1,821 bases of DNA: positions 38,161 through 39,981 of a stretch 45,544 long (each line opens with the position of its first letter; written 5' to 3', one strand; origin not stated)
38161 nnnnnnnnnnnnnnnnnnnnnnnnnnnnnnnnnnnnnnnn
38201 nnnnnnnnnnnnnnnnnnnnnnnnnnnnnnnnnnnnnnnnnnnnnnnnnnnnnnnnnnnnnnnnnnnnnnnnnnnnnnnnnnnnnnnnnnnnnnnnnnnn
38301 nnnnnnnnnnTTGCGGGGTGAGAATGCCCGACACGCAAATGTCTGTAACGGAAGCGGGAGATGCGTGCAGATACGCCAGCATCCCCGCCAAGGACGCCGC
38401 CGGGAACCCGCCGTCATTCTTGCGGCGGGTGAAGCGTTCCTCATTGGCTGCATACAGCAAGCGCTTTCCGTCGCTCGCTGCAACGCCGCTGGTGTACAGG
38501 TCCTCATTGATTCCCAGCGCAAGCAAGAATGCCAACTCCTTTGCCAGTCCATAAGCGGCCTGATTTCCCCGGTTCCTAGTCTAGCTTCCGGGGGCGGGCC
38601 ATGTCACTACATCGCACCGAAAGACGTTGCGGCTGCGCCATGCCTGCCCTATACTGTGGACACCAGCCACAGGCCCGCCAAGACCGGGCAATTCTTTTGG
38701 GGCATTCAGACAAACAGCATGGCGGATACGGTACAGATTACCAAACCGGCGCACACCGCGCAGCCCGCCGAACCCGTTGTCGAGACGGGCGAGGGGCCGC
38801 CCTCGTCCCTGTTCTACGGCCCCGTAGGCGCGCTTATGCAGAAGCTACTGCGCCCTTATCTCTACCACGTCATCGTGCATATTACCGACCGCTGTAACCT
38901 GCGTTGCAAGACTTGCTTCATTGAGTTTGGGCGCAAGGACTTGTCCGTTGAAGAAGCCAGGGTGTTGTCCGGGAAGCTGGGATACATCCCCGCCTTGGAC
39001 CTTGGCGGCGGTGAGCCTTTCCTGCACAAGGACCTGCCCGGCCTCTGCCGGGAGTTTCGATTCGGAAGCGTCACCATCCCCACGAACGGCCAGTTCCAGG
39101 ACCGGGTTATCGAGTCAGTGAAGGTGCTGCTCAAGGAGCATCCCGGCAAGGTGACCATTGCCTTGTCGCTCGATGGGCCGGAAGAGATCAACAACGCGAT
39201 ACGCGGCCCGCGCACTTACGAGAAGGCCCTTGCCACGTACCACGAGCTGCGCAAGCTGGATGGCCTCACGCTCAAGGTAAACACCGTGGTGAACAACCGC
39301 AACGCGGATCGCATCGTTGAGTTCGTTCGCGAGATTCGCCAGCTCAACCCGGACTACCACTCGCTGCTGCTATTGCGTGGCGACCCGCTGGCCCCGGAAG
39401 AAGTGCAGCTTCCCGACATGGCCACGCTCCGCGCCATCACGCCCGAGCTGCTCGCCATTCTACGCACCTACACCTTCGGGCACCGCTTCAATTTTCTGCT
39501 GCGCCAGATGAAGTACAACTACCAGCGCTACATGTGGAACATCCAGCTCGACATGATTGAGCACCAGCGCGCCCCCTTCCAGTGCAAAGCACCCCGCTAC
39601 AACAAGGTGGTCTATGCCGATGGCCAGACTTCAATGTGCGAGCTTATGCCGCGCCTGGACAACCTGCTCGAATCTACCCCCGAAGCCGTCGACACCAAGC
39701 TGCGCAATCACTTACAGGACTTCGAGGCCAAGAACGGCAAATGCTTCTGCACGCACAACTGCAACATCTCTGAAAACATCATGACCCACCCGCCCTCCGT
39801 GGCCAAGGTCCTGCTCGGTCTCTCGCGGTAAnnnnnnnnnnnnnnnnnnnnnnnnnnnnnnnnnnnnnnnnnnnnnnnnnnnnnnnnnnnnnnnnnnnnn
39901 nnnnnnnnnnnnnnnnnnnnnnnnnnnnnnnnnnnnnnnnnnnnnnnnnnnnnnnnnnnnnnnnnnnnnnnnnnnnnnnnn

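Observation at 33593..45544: Extracytoplasmic-type glycosylation island with an unusual tailoring set (GT2 + two GT-C/TPR enzymes + amidotransferase + carbamoyltransferase + three radical SAM enzymes)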

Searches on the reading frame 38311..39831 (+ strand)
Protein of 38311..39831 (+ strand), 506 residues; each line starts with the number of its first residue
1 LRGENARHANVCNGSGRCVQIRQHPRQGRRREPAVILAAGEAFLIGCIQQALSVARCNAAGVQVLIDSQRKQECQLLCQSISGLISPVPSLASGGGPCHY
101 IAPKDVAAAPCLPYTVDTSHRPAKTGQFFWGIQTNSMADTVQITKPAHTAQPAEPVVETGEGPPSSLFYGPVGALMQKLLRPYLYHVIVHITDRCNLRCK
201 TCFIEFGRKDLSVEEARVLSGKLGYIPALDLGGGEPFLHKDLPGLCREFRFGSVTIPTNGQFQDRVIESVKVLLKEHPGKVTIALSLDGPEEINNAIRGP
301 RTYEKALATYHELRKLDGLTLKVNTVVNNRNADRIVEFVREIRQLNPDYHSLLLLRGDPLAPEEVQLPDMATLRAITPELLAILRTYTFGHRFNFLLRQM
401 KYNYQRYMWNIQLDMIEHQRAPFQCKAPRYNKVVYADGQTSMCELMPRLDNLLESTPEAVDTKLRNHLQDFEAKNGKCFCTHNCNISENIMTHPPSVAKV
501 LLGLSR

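Call 5: search_protein_families(library=pfam, proteins=[window:38311-39831:+], max_evalue=0.01)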
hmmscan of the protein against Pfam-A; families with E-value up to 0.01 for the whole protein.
window:38311-39831:+ (506 aa): 1 family
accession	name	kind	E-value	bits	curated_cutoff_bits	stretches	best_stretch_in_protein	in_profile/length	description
PF04055.27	Radical_SAM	-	9.9e-11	42.5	29.5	1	190-341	2-165/166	Radical SAM superfamily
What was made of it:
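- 38656..39831 (+): Radical SAM enzyme with a viperin/MoaA-like core and a Cys-rich (twitch/SPASM-like) tail. The start is uncertain (38656 or 38719); the conserved part begins near 38848. Pfam Radical_SAM (call 5).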

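Call 6: search_protein_families(library=ncbifam, proteins=[window:38311-39831:+], max_evalue=0.01)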
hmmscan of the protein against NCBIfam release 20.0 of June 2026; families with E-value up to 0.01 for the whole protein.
window:38311-39831:+ (506 aa): 49 families (the best 25 are shown)
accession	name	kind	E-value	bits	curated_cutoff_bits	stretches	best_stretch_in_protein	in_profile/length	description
NF038283.1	viperin_w_prok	equivalog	2.6e-14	53.1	180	1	189-348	6-181/281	viperin family antiviral radical SAM protein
TIGR02666.1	moaA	equivalog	2.3e-12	46.5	284.05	1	189-343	14-181/336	GTP 3',8-cyclase MoaA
NF045646.2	rSAM_Se_TrsS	equivalog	1.3e-11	43.7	490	1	187-340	88-249/441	radical SAM (seleno)protein TrsS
TIGR04546.1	rSAM_ahbC_deAc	equivalog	2.1e-11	43.3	650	1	187-339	41-197/390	12,18-didecarboxysiroheme deacetylase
TIGR02668.1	moaA_archaeal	equivalog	6.8e-11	41.7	325.25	1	187-346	12-177/303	GTP 3',8-cyclase MoaA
NF050035.1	rSAM_WgK_link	exception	1e-10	41.2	650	1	187-355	11-184/367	radical SAM/SPASM peptide maturase WgkB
NF033640.1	N_Twi_rSAM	subfamily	2e-10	40.4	170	1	224-355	171-300/398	twitch domain-containing radical SAM protein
TIGR04053.2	TIGR04053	equivalog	2.9e-10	39.9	395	1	187-353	10-184/366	TIGR04053 family radical SAM/SPASM domain-containing protein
NF045702.1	rSAM_GDGT_ether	equivalog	2.9e-10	39.4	450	1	188-340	89-251/486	tetraether lipid synthase Tes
TIGR03962.1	mycofact_rSAM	equivalog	3.2e-10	39.7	265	1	190-340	17-171/339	mycofactocin radical SAM maturase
TIGR04054.1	rSAM_NirJ1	equivalog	4.9e-10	38.6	650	1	187-343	38-201/387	putative heme d1 biosynthesis radical SAM protein NirJ1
TIGR04340.1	rSAM_ACGX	hypoth_equivalog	8.9e-10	38.3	400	1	188-339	6-166/341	radical SAM/SPASM domain protein, ACGX system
TIGR04317.1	W_rSAM_matur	equivalog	4.5e-09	35.9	380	1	186-345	5-174/349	tungsten cofactor oxidoreductase radical SAM maturase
TIGR04133.1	rSAM_w_lipo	hypoth_equivalog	1e-08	34.5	425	1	186-341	25-188/350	TIGR04133 family radical SAM/SPASM protein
TIGR04545.1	rSAM_ahbD_hemeb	equivalog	2.4e-08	33.8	500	1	190-355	5-175/339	heme b synthase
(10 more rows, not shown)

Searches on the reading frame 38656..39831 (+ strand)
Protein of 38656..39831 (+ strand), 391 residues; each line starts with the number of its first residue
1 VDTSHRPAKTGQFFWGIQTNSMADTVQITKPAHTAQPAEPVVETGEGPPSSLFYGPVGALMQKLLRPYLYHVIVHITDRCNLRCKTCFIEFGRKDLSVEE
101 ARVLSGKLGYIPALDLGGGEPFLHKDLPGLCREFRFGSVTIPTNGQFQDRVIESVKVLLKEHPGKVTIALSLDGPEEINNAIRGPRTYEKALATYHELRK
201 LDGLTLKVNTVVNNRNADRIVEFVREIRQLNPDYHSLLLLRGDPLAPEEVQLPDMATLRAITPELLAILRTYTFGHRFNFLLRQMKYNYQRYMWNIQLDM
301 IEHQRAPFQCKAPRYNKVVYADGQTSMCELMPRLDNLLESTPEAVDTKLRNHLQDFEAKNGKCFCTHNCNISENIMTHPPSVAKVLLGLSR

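Call 56: search_solved_structures(query=window:38656-39831:+, max_evalue=0.01)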
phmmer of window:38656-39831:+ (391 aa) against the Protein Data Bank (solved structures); distinct sequences matched with E-value up to 0.01: 8.
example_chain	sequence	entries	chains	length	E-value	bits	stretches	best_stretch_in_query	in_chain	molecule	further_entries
6efn_A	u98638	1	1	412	4.8e-10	42.1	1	73-226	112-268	Sporulation killing factor maturation protein SkfB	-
7tol_A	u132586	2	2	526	1.6e-05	27.3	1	74-178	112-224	glycerol dibiphytanyl glycerol tetraether - macrocyclic archaeol synthase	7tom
7n7h_A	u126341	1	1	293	0.00018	23.8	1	72-231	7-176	VIPERIN-LIKE ENZYME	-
6q2p_A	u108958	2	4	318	0.00039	22.7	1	72-243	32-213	Radical S-adenosyl methionine domain-containing protein 2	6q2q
5vsl_A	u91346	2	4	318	0.00041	22.6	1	72-243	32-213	Radical S-adenosyl methionine domain-containing protein 2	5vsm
7vob_C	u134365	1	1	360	0.00078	21.7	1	72-229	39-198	Cytosylglucuronate decarboxylase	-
7voc_C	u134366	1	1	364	0.0008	21.6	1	72-229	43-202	Cytosylglucuronate decarboxylase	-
9dfu_A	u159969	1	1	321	0.003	19.8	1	72-228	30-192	Radical SAM core domain-containing protein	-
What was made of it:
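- GDGT-MAS is among the rSAM's PDB hits (call 56).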

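Call 62: find_related_loci(query=A5, collection=metagenome_contigs, flank=10000)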
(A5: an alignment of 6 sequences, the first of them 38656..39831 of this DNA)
Query A5 (391 aa) in metagenome_contigs; peptide patterns used: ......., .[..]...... (x = any residue, [..] = any of these).
600 stretches matched a pattern (row limit reached: there are more); 118 encode a relative of the query (tblastn E <= 1e-3); the best 80 are kept; 80 distinct loci.
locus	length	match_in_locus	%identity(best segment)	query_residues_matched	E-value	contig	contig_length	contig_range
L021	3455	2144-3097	51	71-389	3e-106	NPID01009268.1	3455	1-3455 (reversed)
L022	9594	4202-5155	51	71-389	3e-104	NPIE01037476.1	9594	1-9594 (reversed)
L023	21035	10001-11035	48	49-390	2e-103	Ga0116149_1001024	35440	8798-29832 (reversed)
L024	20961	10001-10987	48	56-389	2e-102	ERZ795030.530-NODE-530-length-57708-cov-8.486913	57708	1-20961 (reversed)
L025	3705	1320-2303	49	61-389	2e-103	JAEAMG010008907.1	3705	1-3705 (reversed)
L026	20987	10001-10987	48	56-389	1e-99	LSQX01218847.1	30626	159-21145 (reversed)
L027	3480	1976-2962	44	60-389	6e-100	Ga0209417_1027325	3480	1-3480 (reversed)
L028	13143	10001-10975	49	64-389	5e-97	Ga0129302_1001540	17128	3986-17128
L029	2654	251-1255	45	50-389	1e-95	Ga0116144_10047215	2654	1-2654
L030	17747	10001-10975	44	64-389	7e-89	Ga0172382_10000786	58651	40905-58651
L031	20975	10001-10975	40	63-388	3e-86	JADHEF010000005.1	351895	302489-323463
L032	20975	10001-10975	46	64-389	7e-91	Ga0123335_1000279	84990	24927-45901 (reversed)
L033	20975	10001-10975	39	57-382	8e-76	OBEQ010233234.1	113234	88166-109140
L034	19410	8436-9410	38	57-382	1e-73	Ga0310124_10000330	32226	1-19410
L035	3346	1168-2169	35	57-391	5e-73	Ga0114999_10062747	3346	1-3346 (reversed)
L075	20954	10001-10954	36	69-386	6e-61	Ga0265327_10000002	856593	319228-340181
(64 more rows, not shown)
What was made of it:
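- Tried and rejected: I repeated it with the rSAM alignment, which worked (call 62).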

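Call 76: search_protein_families(library=pfam, proteins=[L031:346-2442:-, L031:2520-3485:-, L031:3517-4497:-, L031:4244-5305:+, L031:5329-6105:+, L031:6699-7511:+, L031:7529-9829:+, L031:11995-14040:-, L031:14146-15648:-, L031:15614-17530:-], max_evalue=0.001)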
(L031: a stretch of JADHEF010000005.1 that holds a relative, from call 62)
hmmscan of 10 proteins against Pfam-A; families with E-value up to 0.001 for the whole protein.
L031:346-2442:- (698 aa): 8 families
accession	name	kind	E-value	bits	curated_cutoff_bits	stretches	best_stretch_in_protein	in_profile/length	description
PF09136.16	Glucodextran_B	-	5.3e-13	49.1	27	0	170-233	21-82/83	Glucodextranase, domain B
PF03783.19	CsgG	-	2.4e-08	34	20.8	1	469-552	9-102/210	Curli production assembly/transport component CsgG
PF19077.6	Big_13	-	3e-08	34.5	27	0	189-233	56-101/102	Bacterial Ig-like domain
PF07719.23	TPR_2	-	1.3e-07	31.6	27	0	96-120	6-30/34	Tetratricopeptide repeat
PF00515.34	TPR_1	-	2.2e-06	27.7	27.8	0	46-72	3-29/34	Tetratricopeptide repeat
PF13374.12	TPR_10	-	3e-05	24.3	27.5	0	97-120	8-31/42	Tetratricopeptide repeat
PF13424.12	TPR_12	-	5.1e-05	23.8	30.1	0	96-121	8-33/77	Tetratricopeptide repeat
PF17957.7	Big_7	-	0.00018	22.5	24.1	0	156-214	10-70/70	Bacterial Ig domain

L031:2520-3485:- (321 aa): 1 family
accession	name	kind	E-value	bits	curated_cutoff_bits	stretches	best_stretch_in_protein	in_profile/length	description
PF00535.33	Glycos_transf_2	-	2e-28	99.8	23.3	1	5-161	2-164/168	Glycosyl transferase family 2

L031:3517-4497:- (326 aa): 3 families
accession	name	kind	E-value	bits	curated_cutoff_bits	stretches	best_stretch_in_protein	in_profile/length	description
PF01370.27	Epimerase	-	2.5e-27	96.3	20.9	1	3-228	1-240/240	NAD dependent epimerase/dehydratase family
PF16363.11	GDP_Man_Dehyd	-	7.6e-14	52.3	27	1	4-290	1-330/332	GDP-mannose 4,6 dehydratase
PF04321.23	RmlD_sub_bind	-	1.8e-07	30.9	27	1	1-211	1-193/287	RmlD substrate binding domain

L031:4244-5305:+ (353 aa): 0 families

L031:5329-6105:+ (258 aa): 1 family
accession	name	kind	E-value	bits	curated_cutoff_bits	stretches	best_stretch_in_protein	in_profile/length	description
PF02585.22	PIG-L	-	1.3e-20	74.6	28.2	1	9-128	2-128/129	GlcNAc-PI de-N-acetylase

L031:6699-7511:+ (270 aa): 3 families
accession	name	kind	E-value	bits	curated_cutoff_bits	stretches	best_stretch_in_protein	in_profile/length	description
PF14748.11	P5CR_dimer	-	1.2e-34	119.2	25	1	164-268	1-105/105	Pyrroline-5-carboxylate reductase dimerisation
PF03807.23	F420_oxidored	-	3.8e-11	43.9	21.6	1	8-101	2-94/94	NADP oxidoreductase coenzyme F420-dependent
PF03446.21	NAD_binding_2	-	5.4e-05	23.7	21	1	8-96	2-90/161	NAD binding domain of 6-phosphogluconate dehydrogenase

L031:7529-9829:+ (766 aa): 1 family
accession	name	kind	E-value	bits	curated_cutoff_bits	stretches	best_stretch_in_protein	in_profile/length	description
PF13231.12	PMT_2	-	6.7e-08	33.3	26.1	1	88-236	10-160/160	Dolichyl-phosphate-mannose-protein mannosyltransferase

L031:11995-14040:- (681 aa): 1 family
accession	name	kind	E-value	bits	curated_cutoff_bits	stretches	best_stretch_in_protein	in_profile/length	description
PF13231.12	PMT_2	-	4.1e-08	34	26.1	1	71-224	4-160/160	Dolichyl-phosphate-mannose-protein mannosyltransferase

L031:14146-15648:- (500 aa): 0 families

L031:15614-17530:- (638 aa): 0 families
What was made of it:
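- L031 has PMT_2, rSAM, GT2 and PMT_2 in a row, plus an ArnC-like GT2, an epimerase and a PIG-L deacetylase (call 76).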

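Call 82: search_protein_families(library=padloc, proteins=[window:38656-39831:+], max_evalue=0.001)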
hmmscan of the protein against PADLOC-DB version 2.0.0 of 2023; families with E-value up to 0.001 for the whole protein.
window:38656-39831:+ (391 aa): 3 families
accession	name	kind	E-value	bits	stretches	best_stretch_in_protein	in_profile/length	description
PDLC02903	pVip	-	2.7e-17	61.1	1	72-228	2-162/257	Viperins not associated with kinases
PDLC02904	pVip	-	4.9e-13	47.2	1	74-234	7-169/262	Viperins associated with kinases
PDLC02905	pVip-kinase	-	1.2e-07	29.4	1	72-226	184-352/474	Viperin-kinase fusion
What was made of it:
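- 38656..39831 (+): PADLOC pVip scores 61 bits over the core only (call 82).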

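Call 83: search_protein_families(library=ncbifam, proteins=[L031:2520-3485:-, L075:12085-13035:+], max_evalue=0.00001)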
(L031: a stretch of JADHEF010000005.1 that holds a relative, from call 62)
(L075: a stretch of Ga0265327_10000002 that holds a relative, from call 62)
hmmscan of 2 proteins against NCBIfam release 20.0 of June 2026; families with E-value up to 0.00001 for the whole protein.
L031:2520-3485:- (321 aa): 13 families
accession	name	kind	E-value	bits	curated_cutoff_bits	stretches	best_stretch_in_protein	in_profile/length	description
NF007986.1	PRK10714.1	equivalog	2.9e-44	151.4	529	1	4-302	9-293/316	undecaprenyl-phosphate 4-deoxy-4-formamido-L-arabinose transferase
NF047588.1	GlcsyltransPgfSStrep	equivalog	2.9e-34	118.7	500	1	1-296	1-288/308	glycosyltransferase PgfS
TIGR03937.1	PgaC_IcaA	equivalog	5.3e-14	52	422.3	1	3-108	47-151/407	poly-beta-1,6-N-acetyl-D-glucosamine synthase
TIGR03965.1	mycofact_glyco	equivalog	2.5e-13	49.7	280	1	3-109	76-181/467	mycofactocin biosynthesis glycosyltransferase MftF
NF007482.0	PRK10073.1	equivalog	1.3e-12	47.4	423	1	3-114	8-118/334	glycosyltransferase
NF041875.1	EPS_EpsD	equivalog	1.7e-11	44.1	370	1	5-143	3-137/325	exopolysaccharide biosynthesis glycosyltransferase EpsD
TIGR04182.1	glyco_TIGR04182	equivalog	2.6e-11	43.5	325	1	4-286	3-275/293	S-layer glycoprotein N-glycosyltransferase AglJ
NF058614.1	PPMAGASynPpgS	equivalog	1e-10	41.4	370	1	4-201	3-205/226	polyprenyl-phospho-N-acetylgalactosaminyl synthase PpgS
NF041391.1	DPhHxTase_Halo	equivalog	1.5e-10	40.4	375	1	9-201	3-191/213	dolichyl-phosphate hexose transferase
TIGR03111.1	glyc2_xrt_Gpos1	hypoth_equivalog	1.9e-08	33.6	363.95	1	3-114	51-163/439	TIGR03111 family XrtG-associated glycosyltransferase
TIGR04283.1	glyco_like_mftF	equivalog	1.5e-07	31.2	182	1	5-95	3-85/221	TIGR04283 family arsenosugar biosynthesis glycosyltransferase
NF010496.0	PRK13915.1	equivalog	1.6e-06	27.4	262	1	3-105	33-140/307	glucosyl-3-phosphoglycerate synthase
NF047683.1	TeichurnBiosyTuaG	equivalog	4.7e-06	26.4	400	1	4-104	9-108/252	teichuronic acid biosynthesis protein TuaG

L075:12085-13035:+ (316 aa): 15 families
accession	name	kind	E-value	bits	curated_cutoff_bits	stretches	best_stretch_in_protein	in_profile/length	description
NF006088.0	PRK08238.1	equivalog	1.1e-27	96.9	351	1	4-218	193-397/482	UbiA family prenyltransferase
NF008977.0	PRK12324.1-2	equivalog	3.6e-27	95.5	234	1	3-295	2-290/297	decaprenyl-phosphate phosphoribosyltransferase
NF008978.0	PRK12324.1-4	equivalog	8e-24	84.2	207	1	5-236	34-256/322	decaprenyl-phosphate phosphoribosyltransferase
NF008976.0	PRK12324.1-1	equivalog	2.2e-18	66.7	474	1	5-228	20-236/306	decaprenyl-phosphate phosphoribosyltransferase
NF009523.0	PRK12884.1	equivalog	2.5e-13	49.8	269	1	3-237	4-224/279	prenyltransferase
TIGR01473.1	cyoE_ctaB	equivalog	3.5e-10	40.1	210.3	1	39-292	32-273/281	heme o synthase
TIGR01476.1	chlor_syn_BchG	subfamily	1.4e-09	37.8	212.3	1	38-171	33-163/283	(bacterio)chlorophyll synthase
TIGR01474.1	ubiA_proteo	equivalog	3.1e-09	36.7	275.45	1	5-252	3-245/282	4-hydroxybenzoate octaprenyltransferase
NF003348.0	PRK04375.1-1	equivalog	7.3e-09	35.4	285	1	1-227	1-222/292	heme o synthase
NF005742.0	PRK07566.1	equivalog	7.8e-09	35.1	313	1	34-143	58-165/315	chlorophyll synthase ChlG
NF035940.1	prenyl_rel_EboC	equivalog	1.2e-08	34.7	250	1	7-128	3-123/292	UbiA-like protein EboC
NF003349.0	PRK04375.1-2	equivalog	3.5e-07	29.7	246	1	4-286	26-306/318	heme o synthase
NF009525.0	PRK12887.1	equivalog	3.6e-07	29.8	226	1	27-159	39-169/310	homogentisate phytyltransferase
NF009516.0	PRK12875.1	equivalog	3.6e-07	29.5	205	1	59-222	71-229/292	prenyltransferase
NF009512.0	PRK12872.1-1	equivalog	5e-06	26.3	278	1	26-127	21-125/303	geranylgeranylglycerol-phosphate geranylgeranyltransferase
